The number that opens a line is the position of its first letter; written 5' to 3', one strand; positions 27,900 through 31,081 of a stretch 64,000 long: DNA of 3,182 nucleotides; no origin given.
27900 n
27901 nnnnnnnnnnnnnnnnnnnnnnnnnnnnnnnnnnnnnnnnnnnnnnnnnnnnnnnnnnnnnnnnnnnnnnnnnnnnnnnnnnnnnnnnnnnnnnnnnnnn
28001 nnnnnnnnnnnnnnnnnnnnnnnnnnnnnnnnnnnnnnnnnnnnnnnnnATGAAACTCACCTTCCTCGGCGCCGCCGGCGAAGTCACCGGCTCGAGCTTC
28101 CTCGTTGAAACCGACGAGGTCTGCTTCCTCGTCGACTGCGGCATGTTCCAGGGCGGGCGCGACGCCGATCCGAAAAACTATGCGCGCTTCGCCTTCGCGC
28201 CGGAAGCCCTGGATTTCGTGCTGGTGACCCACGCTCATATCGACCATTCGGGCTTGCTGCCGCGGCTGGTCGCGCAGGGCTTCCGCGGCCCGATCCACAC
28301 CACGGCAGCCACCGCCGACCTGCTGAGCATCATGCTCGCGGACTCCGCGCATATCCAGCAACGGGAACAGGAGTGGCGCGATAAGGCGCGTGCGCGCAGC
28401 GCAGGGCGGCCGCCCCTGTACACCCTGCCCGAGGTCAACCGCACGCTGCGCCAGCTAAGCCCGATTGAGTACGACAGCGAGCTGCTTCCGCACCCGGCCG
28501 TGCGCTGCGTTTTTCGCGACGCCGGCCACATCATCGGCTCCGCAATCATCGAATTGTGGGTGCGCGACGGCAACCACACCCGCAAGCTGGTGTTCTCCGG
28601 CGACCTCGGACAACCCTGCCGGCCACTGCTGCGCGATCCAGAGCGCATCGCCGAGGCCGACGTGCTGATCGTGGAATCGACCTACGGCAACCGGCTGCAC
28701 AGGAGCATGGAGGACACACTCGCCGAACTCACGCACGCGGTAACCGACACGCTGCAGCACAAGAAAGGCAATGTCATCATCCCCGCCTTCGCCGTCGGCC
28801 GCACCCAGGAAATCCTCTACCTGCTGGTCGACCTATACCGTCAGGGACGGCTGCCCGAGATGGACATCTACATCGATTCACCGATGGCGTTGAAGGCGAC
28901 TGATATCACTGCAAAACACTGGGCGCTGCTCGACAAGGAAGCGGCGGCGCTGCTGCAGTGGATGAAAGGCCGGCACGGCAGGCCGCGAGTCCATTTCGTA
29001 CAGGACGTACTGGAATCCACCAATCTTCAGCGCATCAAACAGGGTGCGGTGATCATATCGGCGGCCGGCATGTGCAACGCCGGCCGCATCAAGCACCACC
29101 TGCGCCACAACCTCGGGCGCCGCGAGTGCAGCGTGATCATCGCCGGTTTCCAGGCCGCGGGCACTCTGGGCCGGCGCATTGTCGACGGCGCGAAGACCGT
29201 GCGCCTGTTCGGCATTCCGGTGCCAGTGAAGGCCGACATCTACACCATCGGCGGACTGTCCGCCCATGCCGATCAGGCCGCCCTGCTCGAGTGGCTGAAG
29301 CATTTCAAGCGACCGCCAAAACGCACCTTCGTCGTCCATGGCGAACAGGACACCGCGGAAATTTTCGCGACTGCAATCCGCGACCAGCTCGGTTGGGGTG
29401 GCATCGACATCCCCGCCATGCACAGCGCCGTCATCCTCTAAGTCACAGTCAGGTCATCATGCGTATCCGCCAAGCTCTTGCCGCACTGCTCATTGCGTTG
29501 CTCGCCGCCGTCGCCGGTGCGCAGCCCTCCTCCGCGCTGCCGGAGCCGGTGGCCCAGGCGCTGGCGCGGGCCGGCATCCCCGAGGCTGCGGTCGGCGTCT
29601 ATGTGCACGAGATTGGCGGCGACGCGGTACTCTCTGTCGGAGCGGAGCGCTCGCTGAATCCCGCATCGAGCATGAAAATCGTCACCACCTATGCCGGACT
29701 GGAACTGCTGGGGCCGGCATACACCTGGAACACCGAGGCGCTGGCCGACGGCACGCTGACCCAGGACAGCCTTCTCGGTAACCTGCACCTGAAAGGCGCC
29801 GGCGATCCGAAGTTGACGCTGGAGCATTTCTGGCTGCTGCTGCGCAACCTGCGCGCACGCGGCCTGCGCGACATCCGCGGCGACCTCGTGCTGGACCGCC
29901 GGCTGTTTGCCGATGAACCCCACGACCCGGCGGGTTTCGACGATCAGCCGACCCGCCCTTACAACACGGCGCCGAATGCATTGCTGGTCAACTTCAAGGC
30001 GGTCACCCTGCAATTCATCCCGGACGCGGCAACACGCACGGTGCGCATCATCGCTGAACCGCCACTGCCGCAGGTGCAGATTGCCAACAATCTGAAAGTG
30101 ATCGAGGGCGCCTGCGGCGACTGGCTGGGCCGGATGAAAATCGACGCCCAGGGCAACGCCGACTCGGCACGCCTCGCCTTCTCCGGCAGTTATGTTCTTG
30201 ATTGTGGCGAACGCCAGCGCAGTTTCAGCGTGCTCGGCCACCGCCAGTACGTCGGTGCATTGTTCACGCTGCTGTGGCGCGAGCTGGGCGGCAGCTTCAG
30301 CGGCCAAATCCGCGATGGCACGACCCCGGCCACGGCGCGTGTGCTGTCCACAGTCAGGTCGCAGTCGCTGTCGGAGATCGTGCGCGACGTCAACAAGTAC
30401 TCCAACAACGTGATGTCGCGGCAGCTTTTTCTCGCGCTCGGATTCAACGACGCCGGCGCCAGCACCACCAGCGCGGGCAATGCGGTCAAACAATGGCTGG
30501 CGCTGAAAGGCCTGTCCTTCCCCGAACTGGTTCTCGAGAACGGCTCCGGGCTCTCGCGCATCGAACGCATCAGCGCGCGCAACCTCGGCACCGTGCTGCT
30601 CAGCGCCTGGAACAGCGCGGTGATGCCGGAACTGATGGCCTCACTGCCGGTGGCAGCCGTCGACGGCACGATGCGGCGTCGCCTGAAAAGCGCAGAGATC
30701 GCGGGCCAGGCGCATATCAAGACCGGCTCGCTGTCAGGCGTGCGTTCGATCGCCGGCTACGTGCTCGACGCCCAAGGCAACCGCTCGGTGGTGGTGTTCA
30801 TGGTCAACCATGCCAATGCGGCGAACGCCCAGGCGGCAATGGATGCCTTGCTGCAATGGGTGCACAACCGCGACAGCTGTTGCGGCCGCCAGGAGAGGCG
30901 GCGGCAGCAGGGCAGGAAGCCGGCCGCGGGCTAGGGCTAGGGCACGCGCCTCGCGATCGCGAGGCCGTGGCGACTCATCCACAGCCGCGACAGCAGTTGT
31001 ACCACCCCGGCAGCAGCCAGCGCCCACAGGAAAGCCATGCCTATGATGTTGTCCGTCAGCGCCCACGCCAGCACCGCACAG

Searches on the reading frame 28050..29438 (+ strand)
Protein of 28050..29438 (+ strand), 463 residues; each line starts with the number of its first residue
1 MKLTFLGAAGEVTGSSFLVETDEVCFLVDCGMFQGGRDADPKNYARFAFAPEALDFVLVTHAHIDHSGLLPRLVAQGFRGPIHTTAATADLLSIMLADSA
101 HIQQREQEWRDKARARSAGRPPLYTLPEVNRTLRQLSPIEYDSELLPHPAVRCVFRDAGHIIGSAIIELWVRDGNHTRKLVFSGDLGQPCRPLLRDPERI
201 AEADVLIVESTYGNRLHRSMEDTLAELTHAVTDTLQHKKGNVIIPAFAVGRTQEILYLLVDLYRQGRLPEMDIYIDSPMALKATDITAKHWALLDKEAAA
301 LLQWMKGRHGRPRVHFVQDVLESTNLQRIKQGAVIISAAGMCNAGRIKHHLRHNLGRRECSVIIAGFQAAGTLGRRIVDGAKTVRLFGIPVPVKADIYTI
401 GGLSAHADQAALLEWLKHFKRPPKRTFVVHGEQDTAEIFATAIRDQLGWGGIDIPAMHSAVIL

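Call 3: search_protein_families(library=pfam, proteins=[window:28050-29438:+], max_evalue=0.01)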
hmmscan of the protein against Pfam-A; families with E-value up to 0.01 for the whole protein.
window:28050-29438:+ (463 aa): 5 families
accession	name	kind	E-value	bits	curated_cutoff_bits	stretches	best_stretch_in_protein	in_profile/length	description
PF10996.14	Beta-Casp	-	3.2e-34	118.4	27.7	1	252-377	1-120/120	Beta-Casp domain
PF07521.17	RMMBL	-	3.4e-17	62.6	21.6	1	391-449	2-58/63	Zn-dependent metallo-hydrolase RNA specificity domain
PF00753.33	Lactamase_B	-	6.7e-13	49.5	22.7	1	10-218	2-178/196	Metallo-beta-lactamase superfamily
PF12706.13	Lactamase_B_2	-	9.5e-07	29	27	1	50-215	27-169/200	Beta-lactamase superfamily domain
PF16661.11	Lactamase_B_6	-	0.00015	21.6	27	1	18-144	1-121/193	Metallo-beta-lactamase superfamily domain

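Call 4: search_protein_families(library=ncbifam, proteins=[window:28050-29438:+], max_evalue=0.01)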
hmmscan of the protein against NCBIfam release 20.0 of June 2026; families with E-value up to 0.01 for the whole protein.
window:28050-29438:+ (463 aa): 19 families
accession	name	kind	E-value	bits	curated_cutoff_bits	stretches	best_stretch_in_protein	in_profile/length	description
NF045584.1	cas14_MBL_CASP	equivalog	1.9e-116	389.8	800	1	1-444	1-425/612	type VII CRISPR-associated protein Cas14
TIGR03675.1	arCOG00543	equivalog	1.5e-86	291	580.2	1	2-447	176-615/631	beta-CASP ribonuclease aCPSF1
TIGR04122.1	Xnuc_lig_assoc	equivalog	9.4e-13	47.7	325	1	146-264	73-187/326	ligase-associated DNA damage response exonuclease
NF000801.0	PRK00055.1-3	equivalog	3.1e-06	26.5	252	0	1-74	2-74/307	ribonuclease Z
NF040644.1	blaPAM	exception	2.7e-05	23.4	615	1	11-72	54-114/287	PAM family subclass B3 metallo-beta-lactamase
NF033105.1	bla_subclass_B3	equivalog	3.6e-05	23.2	240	1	15-76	24-84/257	subclass B3 metallo-beta-lactamase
TIGR02651.1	RNase_Z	equivalog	7.4e-05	21.9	292.95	0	3-74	2-72/302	ribonuclease Z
NF000438.2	blaPOM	exception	0.0001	21.6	610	1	15-71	58-113/286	POM family subclass B3 metallo-beta-lactamase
NF033106.1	blaL1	exception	0.00017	20.7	560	1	16-76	61-120/290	L1 family subclass B3 metallo-beta-lactamase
NF041257.1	GntH_guanitoxin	equivalog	0.00076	18.4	333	0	13-76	30-90/374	guanitoxin biosynthesis MBL fold metallo-hydrolase GntH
NF040874.1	blaPJM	exception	0.00093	18.8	630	1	12-89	56-131/301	PJM family subclass B3 metallo-beta-lactamase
NF008887.0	PRK11921.1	equivalog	0.00099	18.1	635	1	52-93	70-111/396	anaerobic nitric oxide reductase flavorubredoxin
NF000439.2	blaAIM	exception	0.0013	18.4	675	1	12-103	56-145/303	AIM family subclass B3 metallo-beta-lactamase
NF041809.1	Avs1a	equivalog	0.0018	17.1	420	1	13-69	6-63/387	AVAST type 1 anti-phage system MBL fold metallo-hydrolase Avs1a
NF000456.2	blaMSI-1_fam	exception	0.0019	17.5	550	1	34-72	63-105/289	MSI-1 family subclass B3 metallo-beta-lactamase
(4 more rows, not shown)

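Call 7: search_solved_structures(query=window:28050-29438:+, max_evalue=0.001, show_alignments=1)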
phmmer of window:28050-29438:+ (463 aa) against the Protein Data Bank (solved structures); distinct sequences matched with E-value up to 0.001: 30.
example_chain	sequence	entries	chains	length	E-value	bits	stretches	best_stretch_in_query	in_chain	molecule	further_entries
2dkf_A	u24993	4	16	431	9.1e-75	255.4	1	2-435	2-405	metallo-beta-lactamase superfamily protein | Ribonuclease TTHA0252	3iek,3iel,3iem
3idz_A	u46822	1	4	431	3.4e-74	253.6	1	2-435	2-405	Ribonuclease TTHA0252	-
3ie0_A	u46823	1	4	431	5.9e-74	252.7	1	2-435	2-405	Ribonuclease TTHA0252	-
3ie2_A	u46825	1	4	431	1.1e-73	251.9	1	2-434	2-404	Ribonuclease TTHA0252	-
3ie1_A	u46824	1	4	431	1.9e-73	251.1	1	2-435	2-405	Ribonuclease TTHA0252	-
3a4y_A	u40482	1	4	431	2.1e-73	250.9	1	2-435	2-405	Ribonuclease TTHA0252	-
2xr1_A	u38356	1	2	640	3.5e-59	204.1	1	2-443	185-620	CLEAVAGE AND POLYADENYLATION SPECIFICITY FACTOR 100 KD SUBUNIT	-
8yhd_H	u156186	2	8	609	3.1e-55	191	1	3-443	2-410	a protein | Cas14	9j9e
8yhe_H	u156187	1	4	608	5.2e-54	187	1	3-443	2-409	protein structure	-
21bh_H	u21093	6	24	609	1e-52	182.8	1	3-443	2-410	a protein | Protein structure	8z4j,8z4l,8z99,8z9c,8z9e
2ycb_A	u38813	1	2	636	4.9e-52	180.5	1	2-434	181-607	CLEAVAGE AND POLYADENYLATION SPECIFICITY FACTOR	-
3af5_A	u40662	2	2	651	5.7e-49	170.4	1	2-448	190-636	Putative uncharacterized protein PH1404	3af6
9bct_J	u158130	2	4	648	4.8e-45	157.5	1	2-446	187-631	Transcription termination factor FttA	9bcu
2i7t_A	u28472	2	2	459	1.5e-32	116.3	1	6-445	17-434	Cleavage and polyadenylation specificity factor 73 kDa subunit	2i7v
6m8q_A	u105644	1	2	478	1.7e-32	116.1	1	6-445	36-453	Cleavage and polyadenylation specificity factor subunit 3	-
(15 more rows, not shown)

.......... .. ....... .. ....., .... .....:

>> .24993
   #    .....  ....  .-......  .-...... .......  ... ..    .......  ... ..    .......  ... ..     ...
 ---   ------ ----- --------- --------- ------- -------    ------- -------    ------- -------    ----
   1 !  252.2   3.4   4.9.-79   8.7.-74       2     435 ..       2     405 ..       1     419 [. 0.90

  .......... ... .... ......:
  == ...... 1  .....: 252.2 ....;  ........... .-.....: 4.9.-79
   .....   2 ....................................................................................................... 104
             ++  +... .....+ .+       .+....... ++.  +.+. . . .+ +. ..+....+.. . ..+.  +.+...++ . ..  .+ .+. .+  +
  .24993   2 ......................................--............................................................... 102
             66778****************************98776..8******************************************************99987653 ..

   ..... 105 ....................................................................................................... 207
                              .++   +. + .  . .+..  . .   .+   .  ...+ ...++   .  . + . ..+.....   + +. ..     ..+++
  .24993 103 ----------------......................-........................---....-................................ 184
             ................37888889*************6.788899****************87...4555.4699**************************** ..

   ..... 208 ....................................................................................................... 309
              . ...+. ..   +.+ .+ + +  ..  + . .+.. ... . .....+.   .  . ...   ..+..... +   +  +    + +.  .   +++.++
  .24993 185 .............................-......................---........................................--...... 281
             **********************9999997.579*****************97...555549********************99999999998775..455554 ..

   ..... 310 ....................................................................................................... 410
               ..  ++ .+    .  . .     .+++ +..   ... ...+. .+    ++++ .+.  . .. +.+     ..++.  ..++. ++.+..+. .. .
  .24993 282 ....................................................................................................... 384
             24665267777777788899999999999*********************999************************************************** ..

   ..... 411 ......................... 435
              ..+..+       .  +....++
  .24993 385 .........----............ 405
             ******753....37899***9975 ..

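Call 26: find_homologous_proteins(query=window:28050-29438:+, max_evalue=1e-20)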
Query window:28050-29438:+ (463 aa): 8000 proteins with E <= 1e-20 among 8000 candidates; the best 120 are listed.
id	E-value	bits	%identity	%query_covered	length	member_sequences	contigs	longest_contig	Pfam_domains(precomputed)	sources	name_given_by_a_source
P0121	0.0e+0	1057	100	100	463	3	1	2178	PF12706.14,PF07521.18,PF10996.15,PF00753.34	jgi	-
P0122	2.2e-287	971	91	100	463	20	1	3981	PF12706.14,PF07521.18,PF10996.15,PF00753.34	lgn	-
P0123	6.2e-279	943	88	100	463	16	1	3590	PF12706.14,PF07521.18,PF10996.15,PF00753.34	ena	-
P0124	1.3e-267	906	84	100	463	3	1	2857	PF12706.14,PF16661.12,PF07521.18,PF10996.15,PF00753.34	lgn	-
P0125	1.4e-262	890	83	100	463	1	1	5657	PF12706.14,PF07521.18,PF10996.15,PF00753.34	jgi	jgi:metallo-beta-lactamase family protein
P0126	3.1e-261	885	83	100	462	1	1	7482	PF12706.14,PF07521.18,PF10996.15,PF00753.34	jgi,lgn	jgi:metallo-beta-lactamase family protein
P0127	2.7e-258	875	81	100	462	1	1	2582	PF12706.14,PF16661.12,PF07521.18,PF10996.15,PF00753.34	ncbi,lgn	-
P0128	9.4e-255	864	80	100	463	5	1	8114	PF12706.14,PF16661.12,PF07521.18,PF10996.15,PF00753.34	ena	-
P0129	1.2e-253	860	79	100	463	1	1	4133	PF12706.14,PF16661.12,PF07521.18,PF10996.15,PF00753.34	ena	-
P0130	1.5e-253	860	79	100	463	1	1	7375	PF12706.14,PF16661.12,PF07521.18,PF10996.15,PF00753.34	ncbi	-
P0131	9.0e-253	857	81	100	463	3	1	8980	PF12706.14,PF16661.12,PF07521.18,PF10996.15,PF00753.34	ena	-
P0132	1.4e-252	856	80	100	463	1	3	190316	PF12706.14,PF16661.12,PF13483.13,PF07521.18,PF10996.15,PF00753.34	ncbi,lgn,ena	-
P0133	1.7e-252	856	79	100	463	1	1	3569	PF12706.14,PF16661.12,PF07521.18,PF10996.15,PF00753.34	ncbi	-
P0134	3.0e-252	855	78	100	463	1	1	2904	PF12706.14,PF16661.12,PF07521.18,PF10996.15,PF00753.34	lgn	-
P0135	3.2e-252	855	79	100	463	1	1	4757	PF12706.14,PF16661.12,PF07521.18,PF10996.15,PF00753.34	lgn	-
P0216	1.4e-211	721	68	100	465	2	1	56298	PF12706.14,PF16661.12,PF07521.18,PF10996.15,PF00753.34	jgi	jgi:metallo-beta-lactamase family protein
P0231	1.6e-208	711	67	100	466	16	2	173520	PF12706.14,PF07521.18,PF10996.15,PF00753.34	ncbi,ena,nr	ncbi:MAG: MBL fold metallo-hydrolase [Betaproteobacteria bacterium]|nr:MBL fold metallo-hydrolase [B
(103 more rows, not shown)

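Call 28: find_related_loci(query=A2, collection=metagenome_contigs, flank=5000)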
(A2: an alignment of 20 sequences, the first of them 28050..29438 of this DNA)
Query A2 (463 aa) in metagenome_contigs; peptide patterns used: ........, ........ (x = any residue, [..] = any of these).
600 stretches matched a pattern (row limit reached: there are more); 593 encode a relative of the query (tblastn E <= 1e-3); the best 80 are kept; 80 distinct loci.
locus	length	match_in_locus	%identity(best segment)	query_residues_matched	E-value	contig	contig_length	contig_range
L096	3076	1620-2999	66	1-463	0e+0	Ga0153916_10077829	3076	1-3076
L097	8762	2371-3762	66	1-463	0e+0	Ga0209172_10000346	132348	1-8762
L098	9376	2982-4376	64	1-463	0e+0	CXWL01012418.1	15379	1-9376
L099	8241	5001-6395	63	1-463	0e+0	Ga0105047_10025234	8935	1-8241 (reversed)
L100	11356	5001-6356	64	1-449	0e+0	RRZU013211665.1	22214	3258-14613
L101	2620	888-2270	61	1-456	0e+0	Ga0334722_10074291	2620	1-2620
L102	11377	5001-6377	60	1-455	0e+0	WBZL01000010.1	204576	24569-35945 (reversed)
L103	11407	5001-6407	60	1-463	0e+0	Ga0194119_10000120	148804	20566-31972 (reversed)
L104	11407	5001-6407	58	1-463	0e+0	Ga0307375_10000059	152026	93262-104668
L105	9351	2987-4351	58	1-455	2e-177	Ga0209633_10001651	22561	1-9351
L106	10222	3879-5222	62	1-449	4e-177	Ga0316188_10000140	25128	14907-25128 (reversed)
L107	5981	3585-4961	59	1-455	7e-178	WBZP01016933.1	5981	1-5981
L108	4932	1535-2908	58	1-455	2e-176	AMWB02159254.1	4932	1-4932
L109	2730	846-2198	57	1-449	0e+0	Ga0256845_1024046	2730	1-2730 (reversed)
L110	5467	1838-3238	57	1-463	4e-172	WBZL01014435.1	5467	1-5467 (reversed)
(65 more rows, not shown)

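Call 51: find_encoding_contigs(protein=P0231, flank=5000, max_places=1)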
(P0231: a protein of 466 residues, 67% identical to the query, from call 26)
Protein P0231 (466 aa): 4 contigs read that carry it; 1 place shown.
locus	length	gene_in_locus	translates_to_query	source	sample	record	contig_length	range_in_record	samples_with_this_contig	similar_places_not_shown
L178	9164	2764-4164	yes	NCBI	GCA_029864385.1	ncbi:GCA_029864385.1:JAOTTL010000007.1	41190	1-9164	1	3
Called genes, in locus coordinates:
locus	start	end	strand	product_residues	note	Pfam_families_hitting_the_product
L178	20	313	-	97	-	PF00166:Cpn10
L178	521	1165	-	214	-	-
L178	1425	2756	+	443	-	PF00202:Aminotran_3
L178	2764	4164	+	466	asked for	PF00753:Lactamase_B, PF12706:Lactamase_B_2 (weak), PF10996:Beta-Casp, PF07521:RMMBL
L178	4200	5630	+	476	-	PF02113:Peptidase_S13, PF13354:Beta-lactamase2 (faint)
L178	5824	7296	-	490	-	PF20695:UbiD_N, PF01977:UbiD, PF20696:UbiD_C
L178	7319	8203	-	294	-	PF01040:UbiA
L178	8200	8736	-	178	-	PF04345:Chor_lyase, PF01947:Rv2949c-like (weak)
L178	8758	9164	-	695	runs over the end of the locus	PF17191:RecG_wedge, PF01336:tRNA_anti-codon, PF00270:DEAD, PF04851:ResIII, PF00271:Helicase_C, PF19833:RecG_dom3_C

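Call 52: find_encoding_contigs(protein=P0216, flank=5000, max_places=1)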
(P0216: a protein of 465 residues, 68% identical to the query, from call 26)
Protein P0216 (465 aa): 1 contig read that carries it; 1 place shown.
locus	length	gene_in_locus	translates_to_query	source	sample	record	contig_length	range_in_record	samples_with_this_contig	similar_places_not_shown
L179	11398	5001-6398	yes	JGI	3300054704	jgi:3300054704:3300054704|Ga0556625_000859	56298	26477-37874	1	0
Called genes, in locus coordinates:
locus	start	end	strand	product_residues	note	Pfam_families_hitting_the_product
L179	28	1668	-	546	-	PF00118:Cpn60_TCP1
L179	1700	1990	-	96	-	PF00166:Cpn10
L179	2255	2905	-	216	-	-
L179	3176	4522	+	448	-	PF00202:Aminotran_3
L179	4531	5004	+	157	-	PF12694:cpYpsA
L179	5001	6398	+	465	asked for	PF00753:Lactamase_B, PF12706:Lactamase_B_2, PF16661:Lactamase_B_6 (weak), PF10996:Beta-Casp, PF07521:RMMBL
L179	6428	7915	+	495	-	PF02113:Peptidase_S13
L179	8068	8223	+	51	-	-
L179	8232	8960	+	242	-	PF01177:Asp_Glu_race, PF17645:Amdase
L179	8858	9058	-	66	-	-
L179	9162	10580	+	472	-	PF07969:Amidohydro_3 (weak), PF01979:Amidohydro_1, PF07969:Amidohydro_3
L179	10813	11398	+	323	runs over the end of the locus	PF03401:TctC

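Call 55: search_protein_families(library=padloc, proteins=[window:28050-29438:+], max_evalue=0.01)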
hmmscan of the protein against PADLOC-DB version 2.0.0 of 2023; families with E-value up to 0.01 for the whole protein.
window:28050-29438:+ (463 aa): 1 family
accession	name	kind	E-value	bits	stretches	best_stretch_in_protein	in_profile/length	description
PDLC02158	Avs1a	-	0.002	15.4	1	13-72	10-69/392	-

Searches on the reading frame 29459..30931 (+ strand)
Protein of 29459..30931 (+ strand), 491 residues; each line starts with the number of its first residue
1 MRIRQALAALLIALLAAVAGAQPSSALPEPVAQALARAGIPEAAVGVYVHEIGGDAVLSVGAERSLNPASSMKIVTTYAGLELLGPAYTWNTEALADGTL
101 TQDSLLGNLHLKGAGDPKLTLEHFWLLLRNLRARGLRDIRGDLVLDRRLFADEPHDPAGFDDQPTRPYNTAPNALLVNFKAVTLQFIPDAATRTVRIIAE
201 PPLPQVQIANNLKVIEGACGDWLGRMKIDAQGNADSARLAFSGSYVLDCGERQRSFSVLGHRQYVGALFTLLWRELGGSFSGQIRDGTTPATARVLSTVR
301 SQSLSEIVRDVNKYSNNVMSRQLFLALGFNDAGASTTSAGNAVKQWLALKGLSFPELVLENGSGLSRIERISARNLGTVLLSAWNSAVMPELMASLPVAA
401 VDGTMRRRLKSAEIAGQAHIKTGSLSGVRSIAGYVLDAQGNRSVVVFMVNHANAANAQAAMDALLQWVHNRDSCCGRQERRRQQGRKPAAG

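Call 3: search_protein_families(library=pfam, proteins=[window:29459-30931:+], max_evalue=0.01)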
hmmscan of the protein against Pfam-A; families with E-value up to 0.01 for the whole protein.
window:29459-30931:+ (491 aa): 2 families
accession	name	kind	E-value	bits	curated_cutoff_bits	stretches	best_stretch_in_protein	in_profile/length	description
PF02113.21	Peptidase_S13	-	9.5e-87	292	22.8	1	31-468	5-441/444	D-Ala-D-Ala carboxypeptidase 3 (S13) family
PF13354.11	Beta-lactamase2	-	8.2e-05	22.5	22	0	302-448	73-213/214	Beta-lactamase enzyme family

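Call 4: search_protein_families(library=ncbifam, proteins=[window:29459-30931:+], max_evalue=0.01)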
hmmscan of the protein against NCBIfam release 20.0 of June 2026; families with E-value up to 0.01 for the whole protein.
window:29459-30931:+ (491 aa): 2 families
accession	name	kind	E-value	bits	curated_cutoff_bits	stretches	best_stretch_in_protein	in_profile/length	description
TIGR00666.1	PBP4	equivalog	1.8e-62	211.4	107.8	1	62-450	10-396/397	D-alanyl-D-alanine carboxypeptidase/D-alanyl-D-alanine endopeptidase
NF008322.0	PRK11113.1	equivalog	2.4e-47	161.5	527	1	45-453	36-449/477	serine-type D-Ala-D-Ala carboxypeptidase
